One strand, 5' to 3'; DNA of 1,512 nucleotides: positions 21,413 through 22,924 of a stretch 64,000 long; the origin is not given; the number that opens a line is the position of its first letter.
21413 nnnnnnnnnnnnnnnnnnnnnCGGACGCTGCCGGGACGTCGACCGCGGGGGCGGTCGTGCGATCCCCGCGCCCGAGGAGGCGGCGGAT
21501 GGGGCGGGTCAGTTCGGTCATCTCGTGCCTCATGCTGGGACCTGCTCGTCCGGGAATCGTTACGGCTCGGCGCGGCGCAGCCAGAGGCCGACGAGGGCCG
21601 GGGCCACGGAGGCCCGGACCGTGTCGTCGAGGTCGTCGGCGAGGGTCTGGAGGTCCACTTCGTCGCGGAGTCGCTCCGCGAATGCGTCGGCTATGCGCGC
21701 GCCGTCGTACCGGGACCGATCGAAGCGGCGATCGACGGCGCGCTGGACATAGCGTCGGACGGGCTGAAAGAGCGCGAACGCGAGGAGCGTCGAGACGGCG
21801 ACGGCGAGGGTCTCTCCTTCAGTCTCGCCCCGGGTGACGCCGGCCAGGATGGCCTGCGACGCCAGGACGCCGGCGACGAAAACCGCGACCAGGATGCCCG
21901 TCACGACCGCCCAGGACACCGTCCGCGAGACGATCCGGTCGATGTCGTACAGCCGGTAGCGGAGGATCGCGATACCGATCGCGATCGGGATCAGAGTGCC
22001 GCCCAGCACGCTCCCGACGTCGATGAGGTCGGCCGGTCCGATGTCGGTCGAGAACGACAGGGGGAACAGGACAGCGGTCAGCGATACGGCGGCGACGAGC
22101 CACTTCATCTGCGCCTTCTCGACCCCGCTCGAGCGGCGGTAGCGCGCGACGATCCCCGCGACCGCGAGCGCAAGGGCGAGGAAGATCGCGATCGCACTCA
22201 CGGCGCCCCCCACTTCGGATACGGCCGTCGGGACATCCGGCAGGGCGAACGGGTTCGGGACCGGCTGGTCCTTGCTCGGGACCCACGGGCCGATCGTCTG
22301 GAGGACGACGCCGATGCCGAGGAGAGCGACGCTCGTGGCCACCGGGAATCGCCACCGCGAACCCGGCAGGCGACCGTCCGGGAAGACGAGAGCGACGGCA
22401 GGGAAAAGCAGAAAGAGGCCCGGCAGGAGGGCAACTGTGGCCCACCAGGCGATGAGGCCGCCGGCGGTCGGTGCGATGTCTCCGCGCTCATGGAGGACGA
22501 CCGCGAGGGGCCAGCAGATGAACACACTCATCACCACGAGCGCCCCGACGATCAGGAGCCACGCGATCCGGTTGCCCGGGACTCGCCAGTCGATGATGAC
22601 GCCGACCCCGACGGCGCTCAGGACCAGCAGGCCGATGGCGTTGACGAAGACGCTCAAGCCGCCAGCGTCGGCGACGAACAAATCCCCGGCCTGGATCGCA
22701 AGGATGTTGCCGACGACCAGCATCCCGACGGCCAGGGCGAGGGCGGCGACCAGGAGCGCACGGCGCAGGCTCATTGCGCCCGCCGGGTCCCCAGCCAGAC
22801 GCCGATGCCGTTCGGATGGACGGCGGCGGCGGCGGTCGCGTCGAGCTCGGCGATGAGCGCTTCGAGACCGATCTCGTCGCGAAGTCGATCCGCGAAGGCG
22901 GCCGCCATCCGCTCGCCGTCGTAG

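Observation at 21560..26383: Tandem array of four translationally coupled, kinase-less 'sensor-like' polytopic membrane paralogs (A-D)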

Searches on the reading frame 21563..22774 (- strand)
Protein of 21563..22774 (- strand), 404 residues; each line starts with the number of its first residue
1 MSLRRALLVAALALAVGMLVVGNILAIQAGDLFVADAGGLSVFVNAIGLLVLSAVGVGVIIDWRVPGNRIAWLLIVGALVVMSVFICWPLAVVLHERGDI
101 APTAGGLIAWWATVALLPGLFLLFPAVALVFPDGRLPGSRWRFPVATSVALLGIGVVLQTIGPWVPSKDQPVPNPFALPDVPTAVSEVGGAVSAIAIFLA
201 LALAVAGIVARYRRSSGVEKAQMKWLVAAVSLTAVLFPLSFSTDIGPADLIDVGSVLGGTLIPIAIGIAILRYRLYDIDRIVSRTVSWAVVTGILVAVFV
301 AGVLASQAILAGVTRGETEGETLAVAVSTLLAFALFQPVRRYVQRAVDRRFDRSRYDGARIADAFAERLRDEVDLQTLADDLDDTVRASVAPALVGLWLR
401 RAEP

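Call 7: search_protein_families(library=ncbifam, proteins=[window:21563-22774:-], max_evalue=1)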
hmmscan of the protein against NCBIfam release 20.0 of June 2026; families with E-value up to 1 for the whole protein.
window:21563-22774:- (404 aa): 0 families

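Call 8: search_protein_families(library=pfam, proteins=[window:21563-22774:-], max_evalue=1)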
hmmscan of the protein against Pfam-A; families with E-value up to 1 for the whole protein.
window:21563-22774:- (404 aa): 1 family
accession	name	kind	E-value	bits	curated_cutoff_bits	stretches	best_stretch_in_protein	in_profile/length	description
PF02656.20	DUF202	-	0.14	13.1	23.4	1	147-214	16-65/68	Domain of unknown function (DUF202)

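Call 15: find_related_loci(query=A1, collection=genome_contigs, flank=10000)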
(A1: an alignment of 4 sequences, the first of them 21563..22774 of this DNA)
Query A1 (404 aa) in genome_contigs; peptide patterns used: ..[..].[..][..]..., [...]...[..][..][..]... (x = any residue, [..] = any of these).
598 stretches matched a pattern (row limit reached: there are more); 563 encode a relative of the query (tblastn E <= 1e-3); the best 80 are kept; 77 distinct loci.
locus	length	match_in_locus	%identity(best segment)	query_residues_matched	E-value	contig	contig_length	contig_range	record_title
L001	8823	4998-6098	48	29-400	5e-92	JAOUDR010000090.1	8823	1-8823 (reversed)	MAG: Gemmatimonadota bacterium isolate 4_1_Jan_SF_Bin35 4_1_Jan_SF_Bin35_scaffold_3508_c1, whole genome shotgun sequence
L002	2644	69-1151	43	42-403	1e-78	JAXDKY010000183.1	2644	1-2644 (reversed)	MAG: Chloroflexota bacterium isolate BP_605 scaffold_724635, whole genome shotgun sequence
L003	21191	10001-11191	42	1-400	9e-77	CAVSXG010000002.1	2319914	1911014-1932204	MAG: uncultured Chloroflexia bacterium isolate MFD09212.bin.2.111 genome assembly, contig: contig_20265, whole genome sh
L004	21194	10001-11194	42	2-400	2e-76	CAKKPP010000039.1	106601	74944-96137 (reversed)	Chloroflexi bacterium isolate Hainich-H41-bin260-1 genome assembly, contig: H41-bin260_1_Hain_H41_02um_R3_83_length_1066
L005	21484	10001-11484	41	50-402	2e-71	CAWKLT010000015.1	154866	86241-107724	MAG: uncultured Chloroflexia bacterium isolate MFD08497.bin.2.150 genome assembly, contig: contig_48696, whole genome sh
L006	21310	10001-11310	42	40-400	3e-68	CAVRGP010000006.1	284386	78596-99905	MAG: uncultured Chloroflexia bacterium isolate MFD05442.bin.1.77 genome assembly, contig: contig_25263, whole genome sho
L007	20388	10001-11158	40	22-403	2e-67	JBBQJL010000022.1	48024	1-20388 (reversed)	MAG: Candidatus Limnocylindrales bacterium isolate Co_metawrap_725 Cmw_725_k141_7007474_length_48024_cov_15.0261, whole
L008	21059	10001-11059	45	56-400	3e-68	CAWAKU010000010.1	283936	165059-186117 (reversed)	MAG: uncultured Chloroflexia bacterium isolate MFD02134.bin.1.198 genome assembly, contig: contig_36453, whole genome sh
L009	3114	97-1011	47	99-400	5e-68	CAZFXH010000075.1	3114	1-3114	MAG TPA_asm: uncultured Anaerolineaceae bacterium isolate binchicken_co31_243 genome assembly, contig: k141_396674, whol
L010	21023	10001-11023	43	52-400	3e-67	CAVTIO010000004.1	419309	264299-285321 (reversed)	MAG: uncultured Chloroflexia bacterium isolate MFD05684.bin.2.188 genome assembly, contig: contig_26573, whole genome sh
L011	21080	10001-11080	41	36-404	2e-67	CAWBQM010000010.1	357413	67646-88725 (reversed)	MAG: uncultured Chloroflexia bacterium isolate MFD01721.bin.2.83 genome assembly, contig: contig_7681, whole genome shot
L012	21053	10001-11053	41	49-400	2e-66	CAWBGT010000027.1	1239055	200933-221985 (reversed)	MAG: uncultured Chloroflexia bacterium isolate MFD04716.bin.3.834 genome assembly, contig: contig_7112, whole genome sho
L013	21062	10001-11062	43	49-403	4e-66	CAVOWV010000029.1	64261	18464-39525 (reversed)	MAG: uncultured Chloroflexia bacterium isolate MFD00032.bin.2.97 genome assembly, contig: contig_97334, whole genome sho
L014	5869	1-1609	42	57-401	2e-65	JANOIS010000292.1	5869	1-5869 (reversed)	MAG: Chloroflexota bacterium isolate SOY_63_metabat_166 SOY_63_k141_83759, whole genome shotgun sequence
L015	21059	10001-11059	45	42-399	3e-65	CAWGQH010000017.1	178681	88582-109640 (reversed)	MAG: uncultured Chloroflexia bacterium isolate MFD08497.bin.2.46 genome assembly, contig: contig_73558, whole genome sho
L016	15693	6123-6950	49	121-399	4e-64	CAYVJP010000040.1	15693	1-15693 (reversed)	MAG TPA_asm: uncultured Anaerolineaceae bacterium isolate SRP237561_co1_263 genome assembly, contig: NODE_6582_length_15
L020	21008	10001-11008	41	57-402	4e-63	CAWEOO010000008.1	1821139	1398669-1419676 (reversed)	MAG: uncultured Chloroflexia bacterium isolate MFD02840.bin.3.631 genome assembly, contig: contig_50589, whole genome sh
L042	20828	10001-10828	46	118-400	3e-58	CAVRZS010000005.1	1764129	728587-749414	MAG: uncultured Chloroflexia bacterium isolate MFD02199.bin.3.67 genome assembly, contig: contig_2742, whole genome shot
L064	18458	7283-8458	40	5-399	5e-66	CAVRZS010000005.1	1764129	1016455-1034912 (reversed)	MAG: uncultured Chloroflexia bacterium isolate MFD02199.bin.3.67 genome assembly, contig: contig_2742, whole genome shot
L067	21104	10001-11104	40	41-402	5e-54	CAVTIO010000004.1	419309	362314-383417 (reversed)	MAG: uncultured Chloroflexia bacterium isolate MFD05684.bin.2.188 genome assembly, contig: contig_26573, whole genome sh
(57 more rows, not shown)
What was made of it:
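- Some of these solos do share a contig with an array (L010/L067 and L042/L064; call 15).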

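Call 78: search_protein_families(library=pfam, proteins=[L008:13509-14267:+, L016:11308-12738:+, L020:12785-14422:+], max_evalue=0.1)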
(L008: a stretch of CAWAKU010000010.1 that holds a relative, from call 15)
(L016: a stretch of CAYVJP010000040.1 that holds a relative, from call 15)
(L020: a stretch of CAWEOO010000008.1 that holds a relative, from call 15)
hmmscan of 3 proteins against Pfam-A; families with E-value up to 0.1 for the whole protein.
L008:13509-14267:+ (253 aa): 1 family
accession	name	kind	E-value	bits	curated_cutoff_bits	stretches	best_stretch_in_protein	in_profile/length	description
PF09348.15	DUF1990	-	0.0086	16.6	23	1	89-188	46-148/157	Domain of unknown function (DUF1990)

L016:11308-12738:+ (477 aa): 13 families
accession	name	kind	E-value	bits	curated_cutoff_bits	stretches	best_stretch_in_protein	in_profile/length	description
PF13450.12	NAD_binding_8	-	1.9e-12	47.7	21.9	1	10-66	1-55/68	NAD(P)-binding Rossmann-like domain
PF01593.30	Amino_oxidase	-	1.3e-09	38.3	19.8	1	17-263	3-241/443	Flavin containing amine oxidoreductase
PF12831.13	FAD_oxidored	-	2e-07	31.1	27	1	7-44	1-38/416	FAD dependent oxidoreductase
PF01266.30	DAO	-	3.2e-07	30.6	27.9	1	7-263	1-188/353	FAD dependent oxidoreductase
PF00890.30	FAD_binding_2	-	6.5e-06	26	20.4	1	7-44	1-38/414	FAD binding domain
PF01946.23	Thi4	-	1.9e-05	24.4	26.2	1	7-44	19-57/235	Thi4 family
PF03486.20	HI0933_like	-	2.8e-05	24.1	50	1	7-41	2-36/244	HI0933-like protein Rossmann domain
PF07992.20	Pyr_redox_2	-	0.00011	22.2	26.1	1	7-40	2-35/291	Pyridine nucleotide-disulphide oxidoreductase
PF01494.25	FAD_binding_3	-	0.00066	19.4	22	1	7-37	3-33/349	FAD binding domain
PF00070.33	Pyr_redox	-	0.0028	18.6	22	1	8-41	2-35/82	Pyridine nucleotide-disulphide oxidoreductase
PF01134.28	GIDA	-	0.0036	16.9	22.1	1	7-34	1-28/391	Glucose inhibited division protein A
PF13738.12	Pyr_redox_3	-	0.0046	16.7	30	1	9-37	1-30/305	Pyridine nucleotide-disulphide oxidoreductase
PF05834.18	Lycopene_cycl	-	0.027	14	23.4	1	7-40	1-36/380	Lycopene cyclase protein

L020:12785-14422:+ (546 aa): 6 families
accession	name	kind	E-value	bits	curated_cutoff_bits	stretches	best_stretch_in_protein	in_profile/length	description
PF07228.17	SpoIIE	-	9.9e-51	172.9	25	1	202-390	1-191/192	Stage II sporulation protein E (SpoIIE)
PF13581.12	HATPase_c_2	-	3.2e-19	69.6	27.4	1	418-537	9-126/127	Histidine kinase-like ATPase domain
PF13185.12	GAF_2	-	8e-09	36.3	28.6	1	84-135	91-135/136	GAF domain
PF13492.12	GAF_3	-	1.2e-07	32.6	27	1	76-135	70-127/129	GAF domain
PF01590.32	GAF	-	2.6e-07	31.7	22.4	1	82-135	80-133/133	GAF domain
PF02518.31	HATPase_c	-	0.00057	20.7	26.4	1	439-531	4-102/111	Histidine kinase-, DNA gyrase B-, and HSP90-like ATPase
